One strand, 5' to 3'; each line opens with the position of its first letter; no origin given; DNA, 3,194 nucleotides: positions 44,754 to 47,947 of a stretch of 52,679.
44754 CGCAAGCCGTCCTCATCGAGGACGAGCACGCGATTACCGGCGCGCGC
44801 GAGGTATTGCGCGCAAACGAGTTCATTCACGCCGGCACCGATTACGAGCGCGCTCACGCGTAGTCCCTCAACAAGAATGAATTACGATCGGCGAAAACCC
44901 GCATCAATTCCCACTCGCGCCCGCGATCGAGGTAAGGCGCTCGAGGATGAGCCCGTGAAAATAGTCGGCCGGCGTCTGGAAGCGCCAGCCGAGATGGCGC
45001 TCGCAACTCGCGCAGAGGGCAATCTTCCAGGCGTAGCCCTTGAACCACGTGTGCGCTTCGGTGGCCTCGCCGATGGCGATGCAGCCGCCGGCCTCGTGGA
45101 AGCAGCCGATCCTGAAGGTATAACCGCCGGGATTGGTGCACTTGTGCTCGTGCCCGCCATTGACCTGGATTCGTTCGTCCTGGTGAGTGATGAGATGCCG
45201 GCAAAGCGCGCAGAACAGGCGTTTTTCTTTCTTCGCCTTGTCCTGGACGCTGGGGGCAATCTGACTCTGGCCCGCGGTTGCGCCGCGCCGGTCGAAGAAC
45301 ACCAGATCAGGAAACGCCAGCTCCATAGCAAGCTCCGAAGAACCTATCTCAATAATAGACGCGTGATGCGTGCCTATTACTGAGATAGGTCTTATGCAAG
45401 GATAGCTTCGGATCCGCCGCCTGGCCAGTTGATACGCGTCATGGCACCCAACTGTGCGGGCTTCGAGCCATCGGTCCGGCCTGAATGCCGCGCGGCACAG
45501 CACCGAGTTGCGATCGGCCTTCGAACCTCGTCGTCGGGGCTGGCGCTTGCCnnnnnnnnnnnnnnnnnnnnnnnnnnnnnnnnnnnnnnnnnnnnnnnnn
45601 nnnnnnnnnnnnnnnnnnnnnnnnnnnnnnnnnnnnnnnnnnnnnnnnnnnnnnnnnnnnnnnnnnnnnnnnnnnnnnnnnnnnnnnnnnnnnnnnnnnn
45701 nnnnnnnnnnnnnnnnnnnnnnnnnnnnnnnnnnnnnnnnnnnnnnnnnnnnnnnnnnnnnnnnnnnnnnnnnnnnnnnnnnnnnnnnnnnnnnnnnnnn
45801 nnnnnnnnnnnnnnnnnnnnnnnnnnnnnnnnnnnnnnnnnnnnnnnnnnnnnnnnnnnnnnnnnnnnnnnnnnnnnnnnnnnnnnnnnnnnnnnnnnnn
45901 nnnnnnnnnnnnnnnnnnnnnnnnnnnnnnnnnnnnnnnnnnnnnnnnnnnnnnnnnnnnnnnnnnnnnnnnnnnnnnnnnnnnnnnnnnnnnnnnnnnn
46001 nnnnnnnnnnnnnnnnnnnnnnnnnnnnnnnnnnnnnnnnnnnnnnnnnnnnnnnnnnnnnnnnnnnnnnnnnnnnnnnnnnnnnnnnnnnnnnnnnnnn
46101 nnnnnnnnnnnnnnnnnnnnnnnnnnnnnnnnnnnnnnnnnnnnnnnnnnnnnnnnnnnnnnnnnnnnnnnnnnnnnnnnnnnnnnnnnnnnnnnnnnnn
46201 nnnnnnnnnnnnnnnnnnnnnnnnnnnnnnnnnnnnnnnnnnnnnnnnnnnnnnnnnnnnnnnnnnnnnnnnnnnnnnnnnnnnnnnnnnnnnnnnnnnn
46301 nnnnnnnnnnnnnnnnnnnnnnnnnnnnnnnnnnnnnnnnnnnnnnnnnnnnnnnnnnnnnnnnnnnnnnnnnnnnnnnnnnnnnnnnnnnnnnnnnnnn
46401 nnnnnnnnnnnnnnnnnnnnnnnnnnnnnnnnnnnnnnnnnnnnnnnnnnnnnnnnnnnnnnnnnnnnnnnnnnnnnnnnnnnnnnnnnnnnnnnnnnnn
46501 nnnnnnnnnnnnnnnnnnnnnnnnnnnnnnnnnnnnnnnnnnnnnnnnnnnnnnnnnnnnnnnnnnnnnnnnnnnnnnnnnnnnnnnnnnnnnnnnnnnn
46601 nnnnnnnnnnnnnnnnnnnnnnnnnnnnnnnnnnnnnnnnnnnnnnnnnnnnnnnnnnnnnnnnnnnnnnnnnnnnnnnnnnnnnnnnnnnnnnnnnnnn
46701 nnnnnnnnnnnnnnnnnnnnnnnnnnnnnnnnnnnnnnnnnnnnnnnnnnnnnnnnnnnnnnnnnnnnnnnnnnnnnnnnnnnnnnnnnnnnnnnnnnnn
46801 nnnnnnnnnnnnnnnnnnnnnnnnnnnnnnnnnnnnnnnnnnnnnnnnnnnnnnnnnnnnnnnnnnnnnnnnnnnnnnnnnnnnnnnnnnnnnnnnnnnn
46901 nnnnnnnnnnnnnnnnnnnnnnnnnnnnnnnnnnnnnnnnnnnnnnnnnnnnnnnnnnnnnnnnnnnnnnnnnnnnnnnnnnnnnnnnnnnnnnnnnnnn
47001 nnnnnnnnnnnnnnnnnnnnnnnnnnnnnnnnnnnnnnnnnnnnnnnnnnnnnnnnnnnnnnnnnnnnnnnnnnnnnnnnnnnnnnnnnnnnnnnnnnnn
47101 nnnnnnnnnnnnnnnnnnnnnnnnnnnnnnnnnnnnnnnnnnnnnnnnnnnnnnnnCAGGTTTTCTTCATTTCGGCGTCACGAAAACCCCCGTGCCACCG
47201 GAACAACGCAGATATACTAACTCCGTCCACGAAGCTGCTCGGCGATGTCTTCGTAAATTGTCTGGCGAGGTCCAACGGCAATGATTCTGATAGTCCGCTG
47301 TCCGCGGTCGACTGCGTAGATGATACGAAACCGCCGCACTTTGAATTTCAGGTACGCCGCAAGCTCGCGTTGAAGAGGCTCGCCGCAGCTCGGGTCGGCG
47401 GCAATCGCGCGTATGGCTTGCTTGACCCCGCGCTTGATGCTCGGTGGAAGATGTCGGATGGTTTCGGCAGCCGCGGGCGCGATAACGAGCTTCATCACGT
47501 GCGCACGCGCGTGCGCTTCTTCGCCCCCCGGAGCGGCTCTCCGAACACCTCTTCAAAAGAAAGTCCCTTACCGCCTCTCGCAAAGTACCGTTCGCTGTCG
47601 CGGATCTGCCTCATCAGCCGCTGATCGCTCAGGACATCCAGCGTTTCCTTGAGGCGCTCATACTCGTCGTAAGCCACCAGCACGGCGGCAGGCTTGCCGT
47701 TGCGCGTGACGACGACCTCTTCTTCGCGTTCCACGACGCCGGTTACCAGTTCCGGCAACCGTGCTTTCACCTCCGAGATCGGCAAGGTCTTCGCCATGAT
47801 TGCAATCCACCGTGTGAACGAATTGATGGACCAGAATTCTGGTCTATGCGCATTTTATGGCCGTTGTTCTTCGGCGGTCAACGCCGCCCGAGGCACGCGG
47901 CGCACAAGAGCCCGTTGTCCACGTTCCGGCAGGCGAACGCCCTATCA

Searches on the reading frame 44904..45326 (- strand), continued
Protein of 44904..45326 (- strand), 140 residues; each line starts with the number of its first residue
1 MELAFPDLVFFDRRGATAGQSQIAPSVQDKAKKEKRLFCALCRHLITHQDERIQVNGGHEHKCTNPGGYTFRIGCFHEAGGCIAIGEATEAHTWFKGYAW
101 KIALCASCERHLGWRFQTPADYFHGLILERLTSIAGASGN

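Call 32: search_protein_families(library=pfam, proteins=[L081:5086-7842:+, L085:4302-5495:+, L085:2686-4305:+], max_evalue=0.001)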
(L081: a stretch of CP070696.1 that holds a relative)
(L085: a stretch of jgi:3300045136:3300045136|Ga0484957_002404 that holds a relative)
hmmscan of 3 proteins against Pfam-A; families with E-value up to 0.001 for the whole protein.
L081:5086-7842:+ (919 aa): 27 families (the best 25 are shown)
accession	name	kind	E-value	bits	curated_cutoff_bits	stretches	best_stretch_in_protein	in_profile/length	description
PF07724.20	AAA_2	-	9e-71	237.7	27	1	659-820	1-166/166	AAA domain (Cdc48 subfamily)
PF17871.7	AAA_lid_9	-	2.1e-35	121.2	22.8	1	402-504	1-103/104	AAA lid domain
PF10431.15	ClpB_D2-small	-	1.9e-27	95.5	21.9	1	826-906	1-81/81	C-terminal, D2-small domain, of ClpB protein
PF02861.25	Clp_N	-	6e-25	87.6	20.7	2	154-205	1-53/53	Clp amino terminal domain, pathogenicity island component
PF00004.35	AAA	-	2.1e-20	74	21.2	2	263-376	2-110/131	ATPase family associated with various cellular activities (AAA)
PF07728.20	AAA_5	-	1.4e-19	70.9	22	1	664-785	2-125/139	AAA domain (dynein-related subfamily)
PF13191.12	AAA_16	-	2e-11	45.1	32.6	1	240-341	2-142/167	AAA ATPase domain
PF13401.12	AAA_22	-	5e-11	43.5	27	1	257-355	3-107/130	AAA domain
PF00158.32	Sigma54_activat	-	8e-08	32.6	20.2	1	662-764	23-124/168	Sigma-54 interaction domain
PF13173.12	AAA_14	-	1.1e-06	29.1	27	0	665-761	6-89/129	AAA domain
PF20720.3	nSTAND3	-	1.2e-06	28.7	27.2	0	248-285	8-43/155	Novel STAND NTPase 3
PF01695.23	IstB_IS21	-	7.3e-06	26.1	24.1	0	256-324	89-153/238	IstB-like ATP binding protein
PF23569.1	NBD_SMAX1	-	1.6e-05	25.1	27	1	244-319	16-91/212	SMAX1 nucleotide binding domain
PF05621.17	TniB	-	2.2e-05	24.4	22.4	0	246-397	22-183/189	Bacterial TniB protein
PF13238.12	AAA_18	-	3.5e-05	24.7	29.4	0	264-328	3-65/128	AAA domain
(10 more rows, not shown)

L085:4302-5495:+ (397 aa): 2 families
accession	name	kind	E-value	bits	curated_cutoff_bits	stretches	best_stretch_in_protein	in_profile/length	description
PF01571.26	GCV_T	-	1e-63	215.4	25.6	1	22-267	12-254/255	Aminomethyltransferase folate-binding domain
PF08669.17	GCV_T_C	-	7e-16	58.3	25.9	1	313-391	6-80/80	Glycine cleavage T-protein C-terminal barrel domain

L085:2686-4305:+ (539 aa): 10 families
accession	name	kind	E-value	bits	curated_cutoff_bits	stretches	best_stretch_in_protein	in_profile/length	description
PF01593.30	Amino_oxidase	-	1.9e-17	64.2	19.8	1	18-310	3-265/443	Flavin containing amine oxidoreductase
PF01266.30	DAO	-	9.3e-14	52.1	27.9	2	8-139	1-127/353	FAD dependent oxidoreductase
PF13450.12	NAD_binding_8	-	1.6e-11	44.8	21.9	1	11-63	1-52/68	NAD(P)-binding Rossmann-like domain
PF07992.20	Pyr_redox_2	-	1.7e-08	34.7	26.1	1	7-43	1-38/291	Pyridine nucleotide-disulphide oxidoreductase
PF00070.33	Pyr_redox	-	2e-06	28.6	22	0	9-42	2-35/82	Pyridine nucleotide-disulphide oxidoreductase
PF03486.20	HI0933_like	-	3.3e-06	27.2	50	0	8-42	2-36/244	HI0933-like protein Rossmann domain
PF01946.23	Thi4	-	3.6e-06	26.8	26.2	1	8-45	19-57/235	Thi4 family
PF12831.13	FAD_oxidored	-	5.6e-06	26.3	27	1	8-76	1-70/416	FAD dependent oxidoreductase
PF01494.25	FAD_binding_3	-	0.0002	21.1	22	1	8-40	3-35/349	FAD binding domain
PF00890.30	FAD_binding_2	-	0.0008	19.1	20.4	1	8-46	1-39/414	FAD binding domain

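Call 42: search_protein_families(library=ncbifam, proteins=[L085:4302-5495:+, L087:6875-7990:+, L081:5086-7842:+], max_evalue=0.00001)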
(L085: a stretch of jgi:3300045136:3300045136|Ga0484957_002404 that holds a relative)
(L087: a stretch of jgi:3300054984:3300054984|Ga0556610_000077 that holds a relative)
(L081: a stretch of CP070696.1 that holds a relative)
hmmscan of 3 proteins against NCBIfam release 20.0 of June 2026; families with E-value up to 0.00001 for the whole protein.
L085:4302-5495:+ (397 aa): 8 families
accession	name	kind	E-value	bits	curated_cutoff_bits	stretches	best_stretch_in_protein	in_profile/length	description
NF053776.1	TmaoDeMthMsil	equivalog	3.2e-82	277.3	1100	1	7-396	388-760/763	trimethylamine N-oxide demethylase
NF001567.0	PRK00389.1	subfamily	3.3e-67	227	300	1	8-392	7-355/359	glycine cleavage system aminomethyltransferase GcvT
TIGR01372.1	soxA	subfamily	9e-49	166.1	1164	1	18-396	625-993/996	sarcosine oxidase subunit alpha family protein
TIGR00528.1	gcvT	equivalog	1.3e-48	165.8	235.85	1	25-390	20-360/362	glycine cleavage system aminomethyltransferase GcvT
NF010093.0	PRK13579.1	equivalog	3.3e-45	154.5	459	1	24-392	27-366/371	glycine cleavage system aminomethyltransferase GcvT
NF009133.0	PRK12486.1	equivalog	6.2e-33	114.2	410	1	37-376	43-359/369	dimethylsulfoniopropionate demethylase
NF047633.1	SyrngDmethDesA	equivalog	1.7e-17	63.1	800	1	58-239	57-250/453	syringate O-demethylase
NF047885.1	VanMgalDeMLigM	equivalog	2.1e-15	56.6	580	1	29-240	26-252/461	vanillate/3-O-methylgallate O-demethylase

L087:6875-7990:+ (371 aa): 0 families

L081:5086-7842:+ (919 aa): 18 families
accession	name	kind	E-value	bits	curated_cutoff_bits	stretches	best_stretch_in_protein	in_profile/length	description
TIGR03346.1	chaperone_ClpB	equivalog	0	1318.9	1232.1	1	66-915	1-852/853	ATP-dependent chaperone ClpB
NF008118.0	PRK10865.1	equivalog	0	1089.4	1417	1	61-911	1-851/857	ATP-dependent chaperone ClpB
TIGR03345.1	VI_ClpV1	equivalog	3.4e-252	839.5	884.95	1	70-895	5-837/852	type VI secretion system ATPase TssH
TIGR02639.1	ClpA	equivalog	2.6e-237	789.6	993.15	2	69-509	4-456/734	ATP-dependent Clp protease ATP-binding subunit ClpA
NF033607.0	disagg_AAA_ClpG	exception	1e-233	778.2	1900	2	66-558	89-586/932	AAA family protein disaggregase ClpG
NF033606.1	heat_AAA_ClpK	exception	2e-230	767.3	1900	2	72-512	118-559/949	heat shock survival AAA family ATPase ClpK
NF008263.0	PRK11034.1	equivalog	1e-178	595.7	1350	2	81-463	17-411/758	ATP-dependent Clp protease ATP-binding subunit ClpA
NF003745.1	PRK05342.1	equivalog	6e-13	48.4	359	0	618-685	58-133/418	ATP-dependent Clp protease ATP-binding subunit ClpX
NF001679.0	PRK00440.1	equivalog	7.8e-08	31.7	303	0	233-284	13-64/322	replication factor C small subunit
NF009067.0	PRK12402.1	equivalog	1.2e-07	31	317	0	233-283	10-60/340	replication factor C small subunit 2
TIGR00382.1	clpX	equivalog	1.9e-07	30.4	370.75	0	621-685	68-141/414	ATP-dependent protease ATP-binding subunit ClpX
TIGR03922.1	T7SS_EccA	equivalog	2.3e-07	29.8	466.65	0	257-393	310-442/557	type VII secretion AAA-ATPase EccA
TIGR00764.1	lon_rel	equivalog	6.6e-07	28.3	516.6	0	236-282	16-60/608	ATP-dependent protease LonB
NF005304.0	PRK06835.1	equivalog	8.1e-07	28.4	215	0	654-704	176-226/330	ATP-binding protein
TIGR03499.1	FlhF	equivalog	1.2e-06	28.8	174.15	0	655-689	192-227/286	flagellar biosynthesis GTPase FlhF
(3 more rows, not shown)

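Call 53: predict_structure(alignment_id=A1)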
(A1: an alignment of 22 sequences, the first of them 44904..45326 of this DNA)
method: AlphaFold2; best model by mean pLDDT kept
length: 140 residues; sequences in the alignment: 22
mean_pLDDT: 78.1   pTM: 0.69
mean pLDDT of the five models: 78.1, 72.0, 59.9, 58.8, 54.0
residues with pLDDT >= 90: 88; 70-90: 11; 50-70: 4; < 50: 37
segments of 3 or more residues with pLDDT < 50: 1-24, 26-33, 136-140
pLDDT, mean of each block of 10 residues (from residue 1): 37 42 41 73 92 92 90 95 94 93 96 96 96 57
secondary structure, 60 per line:
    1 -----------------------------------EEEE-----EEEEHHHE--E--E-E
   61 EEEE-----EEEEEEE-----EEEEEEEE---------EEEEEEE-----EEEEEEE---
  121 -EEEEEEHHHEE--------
elements in order: E36-39 E45-48 E60-64 E70-76 E82-89 E99-105 E111-117 E122-127

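Call 55: fold_search(model_id=the predicted structure, library=pdb)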
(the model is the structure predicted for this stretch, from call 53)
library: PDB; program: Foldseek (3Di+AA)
matches with E <= 10: 552; with E <= 0.001: 163
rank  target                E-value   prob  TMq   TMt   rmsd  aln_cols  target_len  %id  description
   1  6r0q_B                1.8e-10  1.00  0.68  0.91   1.9       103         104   37  Mutant cereblon isoform 4 from Magnetospirillum gryphiswaldense in complex with thalidomide metabolite alpha-(o-carbox (released 2019-08-07)
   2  6r0s_A                2.4e-10  1.00  0.69  0.88   1.9       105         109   38  Cereblon isoform 4 from Magnetospirillum gryphiswaldense in complex with compound 4a and hydrolysis product (released 2019-08-07)
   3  4v32_B                2.6e-10  1.00  0.69  0.91   1.8       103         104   40  Cereblon isoform 4 from Magnetospirillum gryphiswaldense in complex with Thalidomide, Y101F mutant (released 2014-12-17)
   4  6r13_A                3.2e-10  1.00  0.69  0.89   1.9       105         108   38  Cereblon isoform 4 from Magnetospirillum gryphiswaldense in complex with compound 7f (released 2019-08-07)
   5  6r0v_C                3.2e-10  1.00  0.67  0.89   2.4       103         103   40  Cereblon isoform 4 from Magnetospirillum gryphiswaldense in complex with hydrolysis product of compound 4b (released 2019-08-07)
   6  5amj_A                3.4e-10  1.00  0.69  0.90   1.7       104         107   38  Cereblon isoform 4 from Magnetospirillum gryphiswaldense in complex with Thalidomide, Wash II structure (released 2015-07-01)
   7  5ohb_A                3.6e-10  1.00  0.69  0.90   1.8       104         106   38  Cereblon isoform 4 from Magnetospirillum gryphiswaldense in complex with Piperidin-2-one (Valerolactam) (released 2018-10-10)
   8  6r0q_A                3.6e-10  1.00  0.69  0.89   1.7       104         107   38  Mutant cereblon isoform 4 from Magnetospirillum gryphiswaldense in complex with thalidomide metabolite alpha-(o-carbox (released 2019-08-07)
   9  4v32_A                3.8e-10  1.00  0.69  0.91   1.8       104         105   39  Cereblon isoform 4 from Magnetospirillum gryphiswaldense in complex with Thalidomide, Y101F mutant (released 2014-12-17)
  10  8rdp_A                3.8e-10  1.00  0.68  0.90   1.9       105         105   38  Cereblon isoform 4 from Magnetospirillum gryphiswaldense in complex with spiro-isoxazol based compound 8a (released 2024-04-10)
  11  9htq_A                4.2e-10  1.00  0.69  0.86   6.6       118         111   36  Cereblon isoform 4 from Magnetospirillum gryphiswaldense in complex with glutarimide based compound 2u (released 2025-10-29)
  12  9htl_A                4.5e-10  1.00  0.68  0.87   1.6       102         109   39  Cereblon isoform 4 from Magnetospirillum gryphiswaldense in complex with glutarimide based compound 2j (released 2025-10-29)
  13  6r18_A                4.7e-10  1.00  0.68  0.86   1.6       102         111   39  Cereblon isoform 4 from Magnetospirillum gryphiswaldense in complex with compound 11a (released 2019-08-07)
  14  5amh                  5.0e-10  1.00  0.69  0.90   1.4       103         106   39  Cereblon isoform 4 from Magnetospirillum gryphiswaldense in complex with Thalidomide, trigonal crystal form (released 2015-07-01)
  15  4v2y_A                5.0e-10  1.00  0.69  0.91   1.8       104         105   38  Cereblon isoform 4 from Magnetospirillum gryphiswaldense in complex with Thalidomide (released 2014-12-17)
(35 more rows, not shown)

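Call 61: search_protein_families(library=pfam, proteins=[L006:2073-4682:+, L006:2541-4082:-, L006:431-2062:+, L006:1216-2145:+], max_evalue=0.0001)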
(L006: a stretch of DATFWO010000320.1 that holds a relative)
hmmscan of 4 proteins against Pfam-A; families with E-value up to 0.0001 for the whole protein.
L006:2073-4682:+ (869 aa): 1 family
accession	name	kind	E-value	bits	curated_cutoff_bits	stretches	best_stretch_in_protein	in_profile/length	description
PF10101.14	DUF2339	-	3.5e-146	489.1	33.6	1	112-862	2-659/659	Predicted membrane protein (DUF2339)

L006:2541-4082:- (513 aa): 0 families

L006:431-2062:+ (543 aa): 3 families
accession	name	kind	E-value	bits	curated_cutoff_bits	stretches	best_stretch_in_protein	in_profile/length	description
PF21419.2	RoxA-like_Cyt-c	-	2.3e-16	59.5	26.7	1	444-483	1-38/39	RoxA-like, cytochrome c-like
PF00034.26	Cytochrom_C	-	2.6e-09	38.7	21.3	0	376-426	1-47/90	Cytochrome c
PF13442.11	Cytochrome_CBB3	-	1.2e-06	29.2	27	0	375-417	2-34/68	Cytochrome C oxidase, cbb3-type, subunit III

L006:1216-2145:+ (309 aa): 0 families

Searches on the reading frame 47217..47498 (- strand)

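Call 3: search_protein_families(library=pfam, proteins=[window:47217-47498:-], max_evalue=0.01)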
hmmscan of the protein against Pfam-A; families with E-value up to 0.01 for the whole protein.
window:47217-47498:- (93 aa): 2 families
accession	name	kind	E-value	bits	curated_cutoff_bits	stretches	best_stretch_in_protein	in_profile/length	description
PF05016.21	ParE_toxin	-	6.3e-09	36.7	23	1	8-82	5-89/89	ParE toxin of type II toxin-antitoxin system, parDE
PF15781.12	ParE-like_toxin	-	5.5e-08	33.1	28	1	5-85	2-86/87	ParE-like toxin of type II bacterial toxin-antitoxin system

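Call 4: search_protein_families(library=ncbifam, proteins=[window:47217-47498:-], max_evalue=0.01)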
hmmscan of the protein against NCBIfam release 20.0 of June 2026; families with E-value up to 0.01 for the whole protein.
window:47217-47498:- (93 aa): 0 families

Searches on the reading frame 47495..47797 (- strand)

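Call 3: search_protein_families(library=pfam, proteins=[window:47495-47797:-], max_evalue=0.01)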
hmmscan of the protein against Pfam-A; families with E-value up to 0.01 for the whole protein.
window:47495-47797:- (100 aa): 2 families
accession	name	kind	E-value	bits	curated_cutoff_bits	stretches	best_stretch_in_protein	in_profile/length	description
PF02604.26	PhdYeFM_antitox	-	4.5e-20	71.6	29.8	1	3-70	2-69/74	Antitoxin Phd_YefM, type II toxin-antitoxin system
PF18506.7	RelB-like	-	0.0018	18.5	27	1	26-62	4-40/62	RelB Antitoxin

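Call 4: search_protein_families(library=ncbifam, proteins=[window:47495-47797:-], max_evalue=0.01)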
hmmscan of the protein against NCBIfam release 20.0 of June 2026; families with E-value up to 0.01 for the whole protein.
window:47495-47797:- (100 aa): 2 families
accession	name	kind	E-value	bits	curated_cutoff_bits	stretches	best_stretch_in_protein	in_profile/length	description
TIGR01552.1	phd_fam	subfamily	6.4e-14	51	20.8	1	4-54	1-50/53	type II toxin-antitoxin system prevent-host-death family antitoxin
NF008499.0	PRK11409.1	equivalog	7.4e-06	26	121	1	3-70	2-69/83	YoeB-YefM toxin-antitoxin system antitoxin YefM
